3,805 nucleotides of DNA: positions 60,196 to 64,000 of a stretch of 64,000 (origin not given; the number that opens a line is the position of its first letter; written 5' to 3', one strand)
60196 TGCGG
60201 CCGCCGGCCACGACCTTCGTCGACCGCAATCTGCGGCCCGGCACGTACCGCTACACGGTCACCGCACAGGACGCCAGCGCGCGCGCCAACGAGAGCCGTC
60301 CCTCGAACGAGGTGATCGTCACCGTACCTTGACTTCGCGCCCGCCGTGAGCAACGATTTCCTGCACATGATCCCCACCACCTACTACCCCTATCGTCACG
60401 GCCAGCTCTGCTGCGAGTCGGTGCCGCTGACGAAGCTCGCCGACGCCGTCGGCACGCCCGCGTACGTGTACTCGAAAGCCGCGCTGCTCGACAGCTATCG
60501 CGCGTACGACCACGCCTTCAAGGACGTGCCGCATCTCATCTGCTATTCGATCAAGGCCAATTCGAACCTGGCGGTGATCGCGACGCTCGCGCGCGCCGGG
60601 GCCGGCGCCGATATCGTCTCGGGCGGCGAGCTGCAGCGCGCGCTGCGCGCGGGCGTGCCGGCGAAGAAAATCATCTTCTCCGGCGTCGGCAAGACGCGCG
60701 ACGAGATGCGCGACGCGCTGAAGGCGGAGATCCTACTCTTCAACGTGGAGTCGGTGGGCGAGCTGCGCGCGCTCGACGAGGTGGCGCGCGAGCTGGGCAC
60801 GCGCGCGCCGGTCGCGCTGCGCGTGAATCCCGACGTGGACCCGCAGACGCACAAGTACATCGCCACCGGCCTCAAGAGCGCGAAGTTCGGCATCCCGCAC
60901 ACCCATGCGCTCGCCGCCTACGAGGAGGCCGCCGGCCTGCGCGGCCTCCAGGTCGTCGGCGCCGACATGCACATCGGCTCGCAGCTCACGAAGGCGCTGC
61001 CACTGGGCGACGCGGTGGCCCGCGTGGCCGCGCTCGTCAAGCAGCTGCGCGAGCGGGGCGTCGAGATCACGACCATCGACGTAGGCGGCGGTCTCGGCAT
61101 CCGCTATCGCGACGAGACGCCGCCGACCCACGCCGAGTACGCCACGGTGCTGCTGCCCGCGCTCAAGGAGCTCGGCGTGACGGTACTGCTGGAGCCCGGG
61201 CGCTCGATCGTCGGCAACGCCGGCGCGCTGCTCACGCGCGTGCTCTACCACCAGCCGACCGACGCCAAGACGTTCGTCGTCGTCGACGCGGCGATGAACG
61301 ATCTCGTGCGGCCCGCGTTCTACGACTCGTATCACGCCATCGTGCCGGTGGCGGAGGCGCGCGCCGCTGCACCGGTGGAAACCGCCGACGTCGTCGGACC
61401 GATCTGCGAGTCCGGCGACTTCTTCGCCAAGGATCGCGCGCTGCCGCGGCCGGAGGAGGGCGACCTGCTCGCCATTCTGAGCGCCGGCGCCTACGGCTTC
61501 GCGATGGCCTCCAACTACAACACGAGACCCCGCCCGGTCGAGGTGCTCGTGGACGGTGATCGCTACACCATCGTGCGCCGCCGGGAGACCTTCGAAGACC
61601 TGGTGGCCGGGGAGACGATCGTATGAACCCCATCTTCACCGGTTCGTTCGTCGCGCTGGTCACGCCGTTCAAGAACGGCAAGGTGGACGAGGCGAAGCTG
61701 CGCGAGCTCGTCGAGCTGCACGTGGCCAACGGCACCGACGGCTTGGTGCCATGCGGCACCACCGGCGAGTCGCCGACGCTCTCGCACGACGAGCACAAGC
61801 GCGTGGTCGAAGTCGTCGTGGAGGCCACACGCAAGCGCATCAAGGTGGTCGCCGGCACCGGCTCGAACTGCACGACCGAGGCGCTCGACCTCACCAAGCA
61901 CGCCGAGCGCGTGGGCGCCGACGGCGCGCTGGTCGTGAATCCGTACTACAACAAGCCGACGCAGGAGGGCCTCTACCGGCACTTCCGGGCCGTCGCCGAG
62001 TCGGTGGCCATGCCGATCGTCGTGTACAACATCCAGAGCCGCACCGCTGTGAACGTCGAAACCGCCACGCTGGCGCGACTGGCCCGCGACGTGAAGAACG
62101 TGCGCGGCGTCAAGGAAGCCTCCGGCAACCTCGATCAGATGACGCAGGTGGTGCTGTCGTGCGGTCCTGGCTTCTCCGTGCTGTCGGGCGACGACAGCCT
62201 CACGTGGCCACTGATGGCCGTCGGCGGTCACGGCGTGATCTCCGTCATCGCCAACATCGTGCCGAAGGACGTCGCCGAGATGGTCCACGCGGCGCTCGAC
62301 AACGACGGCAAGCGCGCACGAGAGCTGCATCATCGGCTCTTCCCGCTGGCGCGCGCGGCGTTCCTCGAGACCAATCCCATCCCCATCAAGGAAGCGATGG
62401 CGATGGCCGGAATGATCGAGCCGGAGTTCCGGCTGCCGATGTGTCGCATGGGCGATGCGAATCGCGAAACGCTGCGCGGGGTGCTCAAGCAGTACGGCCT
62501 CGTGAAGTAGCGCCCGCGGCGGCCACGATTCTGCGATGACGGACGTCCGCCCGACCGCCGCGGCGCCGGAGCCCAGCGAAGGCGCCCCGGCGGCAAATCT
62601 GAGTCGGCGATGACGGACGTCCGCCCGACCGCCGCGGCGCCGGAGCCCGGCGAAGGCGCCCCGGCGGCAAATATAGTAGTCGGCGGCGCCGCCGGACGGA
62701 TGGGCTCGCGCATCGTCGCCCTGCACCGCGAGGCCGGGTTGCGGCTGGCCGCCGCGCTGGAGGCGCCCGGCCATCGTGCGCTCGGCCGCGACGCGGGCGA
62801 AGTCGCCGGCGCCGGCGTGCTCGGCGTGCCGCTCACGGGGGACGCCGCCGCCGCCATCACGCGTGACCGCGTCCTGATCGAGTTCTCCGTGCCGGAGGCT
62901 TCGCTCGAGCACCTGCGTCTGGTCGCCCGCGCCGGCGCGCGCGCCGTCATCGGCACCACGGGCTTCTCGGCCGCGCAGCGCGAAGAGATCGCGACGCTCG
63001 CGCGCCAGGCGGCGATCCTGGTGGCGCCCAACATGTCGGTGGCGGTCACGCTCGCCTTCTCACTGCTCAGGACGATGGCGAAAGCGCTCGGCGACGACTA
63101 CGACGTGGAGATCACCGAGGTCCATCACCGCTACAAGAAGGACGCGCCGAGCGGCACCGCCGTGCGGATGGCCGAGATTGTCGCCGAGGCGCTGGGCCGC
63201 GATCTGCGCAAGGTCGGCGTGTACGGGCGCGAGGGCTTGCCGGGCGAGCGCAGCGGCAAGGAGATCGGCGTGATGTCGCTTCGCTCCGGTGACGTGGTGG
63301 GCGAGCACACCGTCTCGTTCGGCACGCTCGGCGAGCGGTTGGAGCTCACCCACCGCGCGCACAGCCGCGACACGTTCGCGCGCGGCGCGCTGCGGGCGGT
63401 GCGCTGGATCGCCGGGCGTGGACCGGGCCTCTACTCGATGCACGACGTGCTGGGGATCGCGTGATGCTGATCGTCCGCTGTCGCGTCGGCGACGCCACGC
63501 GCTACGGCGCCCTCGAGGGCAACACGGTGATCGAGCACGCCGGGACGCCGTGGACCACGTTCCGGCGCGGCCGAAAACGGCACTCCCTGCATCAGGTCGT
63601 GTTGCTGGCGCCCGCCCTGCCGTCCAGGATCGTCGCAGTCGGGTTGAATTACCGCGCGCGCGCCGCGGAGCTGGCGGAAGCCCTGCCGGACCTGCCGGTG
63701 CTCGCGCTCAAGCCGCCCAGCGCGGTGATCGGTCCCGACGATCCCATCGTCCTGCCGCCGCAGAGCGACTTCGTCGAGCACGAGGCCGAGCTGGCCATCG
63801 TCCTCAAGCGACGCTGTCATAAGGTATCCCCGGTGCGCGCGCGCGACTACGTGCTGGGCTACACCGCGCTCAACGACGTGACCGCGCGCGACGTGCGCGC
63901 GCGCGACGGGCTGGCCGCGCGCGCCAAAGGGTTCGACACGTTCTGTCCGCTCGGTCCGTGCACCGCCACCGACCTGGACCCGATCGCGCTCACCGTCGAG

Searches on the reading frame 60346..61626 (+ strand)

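Call 76: search_protein_families(library=pfam, proteins=[window:60346-61626:+], max_evalue=0.00001)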
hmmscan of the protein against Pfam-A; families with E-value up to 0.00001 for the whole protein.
window:60346-61626:+ (426 aa): 3 families
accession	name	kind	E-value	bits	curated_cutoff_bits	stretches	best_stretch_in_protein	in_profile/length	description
PF02784.22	Orn_Arg_deC_N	-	1.4e-65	221.6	23.4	1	49-289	6-246/247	Pyridoxal-dependent decarboxylase, pyridoxal binding domain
PF00278.28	Orn_DAP_Arg_deC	-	3.5e-29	101.4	23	1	40-381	2-95/95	Pyridoxal-dependent decarboxylase, C-terminal sheet domain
PF01168.26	Ala_racemase_N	-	1.7e-06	28.4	24.1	1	64-247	22-194/220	Alanine racemase, N-terminal domain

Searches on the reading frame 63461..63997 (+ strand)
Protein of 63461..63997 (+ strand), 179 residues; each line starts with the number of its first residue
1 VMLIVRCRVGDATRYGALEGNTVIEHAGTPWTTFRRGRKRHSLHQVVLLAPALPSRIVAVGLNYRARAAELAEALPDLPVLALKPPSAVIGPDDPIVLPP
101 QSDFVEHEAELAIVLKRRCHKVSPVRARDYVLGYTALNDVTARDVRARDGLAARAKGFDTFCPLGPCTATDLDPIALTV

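Call 76: search_protein_families(library=pfam, proteins=[window:63461-63997:+], max_evalue=0.00001)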
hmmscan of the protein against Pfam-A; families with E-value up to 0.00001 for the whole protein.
window:63461-63997:+ (179 aa): 2 families
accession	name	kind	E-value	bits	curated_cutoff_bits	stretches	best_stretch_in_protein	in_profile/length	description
PF01557.24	FAA_hydrolase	-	1.1e-32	113.9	23.9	1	57-170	2-125/214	Fumarylacetoacetate (FAA) hydrolase C-terminal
PF10370.14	Rv2993c-like_N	-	2.6e-10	41.5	21.3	1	2-51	1-50/50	Rv2993c-like, N-terminal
